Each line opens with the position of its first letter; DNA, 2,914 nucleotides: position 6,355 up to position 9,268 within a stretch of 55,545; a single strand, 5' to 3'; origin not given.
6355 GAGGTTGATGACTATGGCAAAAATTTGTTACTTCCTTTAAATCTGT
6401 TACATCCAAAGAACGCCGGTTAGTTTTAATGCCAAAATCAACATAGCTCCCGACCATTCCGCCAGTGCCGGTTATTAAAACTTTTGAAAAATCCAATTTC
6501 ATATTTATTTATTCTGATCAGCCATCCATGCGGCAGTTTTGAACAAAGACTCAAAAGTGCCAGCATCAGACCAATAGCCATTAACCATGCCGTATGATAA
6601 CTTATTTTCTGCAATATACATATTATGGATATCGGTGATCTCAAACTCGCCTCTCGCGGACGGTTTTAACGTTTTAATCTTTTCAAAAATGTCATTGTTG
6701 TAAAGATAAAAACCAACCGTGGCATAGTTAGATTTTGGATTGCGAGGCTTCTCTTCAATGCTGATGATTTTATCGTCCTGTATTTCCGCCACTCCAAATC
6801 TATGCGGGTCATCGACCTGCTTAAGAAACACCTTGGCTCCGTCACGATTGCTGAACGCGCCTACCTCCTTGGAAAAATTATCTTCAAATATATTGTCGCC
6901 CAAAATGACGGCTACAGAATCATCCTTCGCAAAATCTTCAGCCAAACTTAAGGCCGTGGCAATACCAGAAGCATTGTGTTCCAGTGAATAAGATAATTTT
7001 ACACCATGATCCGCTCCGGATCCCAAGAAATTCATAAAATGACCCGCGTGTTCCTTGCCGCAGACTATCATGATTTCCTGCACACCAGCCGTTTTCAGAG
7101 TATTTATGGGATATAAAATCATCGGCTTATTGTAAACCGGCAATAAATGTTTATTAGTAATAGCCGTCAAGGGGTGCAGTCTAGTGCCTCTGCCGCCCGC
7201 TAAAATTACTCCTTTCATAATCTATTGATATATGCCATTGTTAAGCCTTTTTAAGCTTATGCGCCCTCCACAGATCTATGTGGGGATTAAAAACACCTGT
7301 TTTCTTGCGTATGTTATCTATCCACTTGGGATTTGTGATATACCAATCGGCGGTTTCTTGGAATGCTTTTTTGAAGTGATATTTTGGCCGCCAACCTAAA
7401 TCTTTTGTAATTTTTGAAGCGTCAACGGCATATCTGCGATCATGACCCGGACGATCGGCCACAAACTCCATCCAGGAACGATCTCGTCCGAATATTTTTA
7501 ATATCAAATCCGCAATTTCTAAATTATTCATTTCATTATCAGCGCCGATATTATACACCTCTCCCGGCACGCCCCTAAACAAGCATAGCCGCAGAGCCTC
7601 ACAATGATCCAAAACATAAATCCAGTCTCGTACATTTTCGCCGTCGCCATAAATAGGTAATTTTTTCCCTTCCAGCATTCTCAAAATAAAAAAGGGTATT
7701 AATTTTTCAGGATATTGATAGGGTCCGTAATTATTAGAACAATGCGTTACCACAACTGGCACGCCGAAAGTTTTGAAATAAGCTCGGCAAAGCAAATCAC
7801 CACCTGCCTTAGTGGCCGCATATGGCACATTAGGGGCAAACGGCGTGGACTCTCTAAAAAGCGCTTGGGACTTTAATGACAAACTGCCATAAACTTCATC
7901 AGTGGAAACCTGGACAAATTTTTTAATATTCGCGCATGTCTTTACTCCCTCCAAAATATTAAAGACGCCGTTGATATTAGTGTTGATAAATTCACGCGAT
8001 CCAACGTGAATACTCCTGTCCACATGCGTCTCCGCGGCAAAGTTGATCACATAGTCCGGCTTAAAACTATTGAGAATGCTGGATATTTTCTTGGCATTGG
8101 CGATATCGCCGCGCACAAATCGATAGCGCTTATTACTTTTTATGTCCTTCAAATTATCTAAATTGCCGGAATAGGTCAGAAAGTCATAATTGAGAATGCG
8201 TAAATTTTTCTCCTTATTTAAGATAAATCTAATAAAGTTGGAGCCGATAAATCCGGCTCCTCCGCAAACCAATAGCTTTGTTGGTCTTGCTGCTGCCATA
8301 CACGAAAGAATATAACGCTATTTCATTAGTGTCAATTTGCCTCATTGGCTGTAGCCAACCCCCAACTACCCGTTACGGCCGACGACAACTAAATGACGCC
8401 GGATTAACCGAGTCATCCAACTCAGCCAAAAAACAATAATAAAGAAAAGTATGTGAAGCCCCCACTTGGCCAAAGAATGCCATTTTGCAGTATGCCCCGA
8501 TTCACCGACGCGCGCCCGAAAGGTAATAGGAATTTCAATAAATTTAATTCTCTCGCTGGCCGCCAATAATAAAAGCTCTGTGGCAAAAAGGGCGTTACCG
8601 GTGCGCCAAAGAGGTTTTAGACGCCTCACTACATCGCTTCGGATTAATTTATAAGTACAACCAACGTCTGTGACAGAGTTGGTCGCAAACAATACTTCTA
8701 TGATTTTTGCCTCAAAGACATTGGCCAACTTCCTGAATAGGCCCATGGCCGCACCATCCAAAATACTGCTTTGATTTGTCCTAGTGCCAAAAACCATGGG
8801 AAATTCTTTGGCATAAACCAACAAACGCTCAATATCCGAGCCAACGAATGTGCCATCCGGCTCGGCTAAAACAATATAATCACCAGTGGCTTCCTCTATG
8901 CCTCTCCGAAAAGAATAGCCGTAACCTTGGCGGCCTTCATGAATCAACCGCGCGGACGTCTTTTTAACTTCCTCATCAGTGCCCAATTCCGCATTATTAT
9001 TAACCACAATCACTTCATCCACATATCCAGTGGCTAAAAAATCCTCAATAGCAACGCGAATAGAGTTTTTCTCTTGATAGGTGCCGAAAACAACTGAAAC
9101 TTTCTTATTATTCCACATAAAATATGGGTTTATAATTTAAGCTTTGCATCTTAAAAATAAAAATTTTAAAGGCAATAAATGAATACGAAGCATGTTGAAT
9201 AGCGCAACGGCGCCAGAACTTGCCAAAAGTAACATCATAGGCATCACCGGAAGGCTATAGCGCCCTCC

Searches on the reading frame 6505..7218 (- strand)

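Call 21: search_protein_families(library=pfam, proteins=[window:6505-7218:-], max_evalue=0.0001)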
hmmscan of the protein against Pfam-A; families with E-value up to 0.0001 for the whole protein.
window:6505-7218:- (237 aa): 2 families
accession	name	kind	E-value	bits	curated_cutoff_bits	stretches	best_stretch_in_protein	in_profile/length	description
PF00483.29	NTP_transferase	-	1.3e-58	199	21.2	1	2-230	1-240/245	Nucleotidyl transferase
PF12804.13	NTP_transf_3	-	2.4e-13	51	27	1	3-128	1-116/160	MobA-like NTP transferase domain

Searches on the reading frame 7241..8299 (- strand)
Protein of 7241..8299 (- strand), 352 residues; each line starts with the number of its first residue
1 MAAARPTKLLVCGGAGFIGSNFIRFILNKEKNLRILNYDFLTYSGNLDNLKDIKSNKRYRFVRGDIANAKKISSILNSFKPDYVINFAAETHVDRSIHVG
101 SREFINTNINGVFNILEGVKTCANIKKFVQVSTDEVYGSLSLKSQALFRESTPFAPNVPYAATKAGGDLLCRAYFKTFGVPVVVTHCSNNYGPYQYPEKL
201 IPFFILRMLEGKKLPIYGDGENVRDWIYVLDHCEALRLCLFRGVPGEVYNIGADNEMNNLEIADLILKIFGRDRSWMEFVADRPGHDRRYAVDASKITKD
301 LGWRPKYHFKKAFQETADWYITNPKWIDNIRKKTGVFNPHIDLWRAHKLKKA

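Call 21: search_protein_families(library=pfam, proteins=[window:7241-8299:-], max_evalue=0.0001)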
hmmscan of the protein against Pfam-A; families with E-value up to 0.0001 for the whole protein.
window:7241-8299:- (352 aa): 6 families
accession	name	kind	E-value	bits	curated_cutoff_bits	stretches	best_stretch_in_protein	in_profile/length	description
PF16363.11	GDP_Man_Dehyd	-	5.4e-79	266.5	27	1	10-315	1-331/332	GDP-mannose 4,6 dehydratase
PF01370.27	Epimerase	-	9.9e-58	195.8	20.9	1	10-252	2-240/240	NAD dependent epimerase/dehydratase family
PF02719.21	Polysacc_synt_2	-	5.6e-15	55.7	20.2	1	9-136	1-131/293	Polysaccharide biosynthesis protein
PF01073.25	3Beta_HSD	-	6.2e-14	52.1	22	1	10-229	1-218/280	3-beta hydroxysteroid dehydrogenase/isomerase family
PF04321.23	RmlD_sub_bind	-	2.3e-12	47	27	1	8-178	2-143/287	RmlD substrate binding domain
PF07993.18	NAD_binding_4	-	5e-10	39.4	20.1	1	13-189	3-206/258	Male sterility protein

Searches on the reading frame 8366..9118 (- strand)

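Call 21: search_protein_families(library=pfam, proteins=[window:8366-9118:-], max_evalue=0.0001)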
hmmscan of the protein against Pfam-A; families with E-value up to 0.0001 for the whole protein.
window:8366-9118:- (250 aa): 1 family
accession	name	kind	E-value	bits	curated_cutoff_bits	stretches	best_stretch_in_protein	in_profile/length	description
PF00535.33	Glycos_transf_2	-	7.7e-15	55.7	23.3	1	8-129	1-131/168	Glycosyl transferase family 2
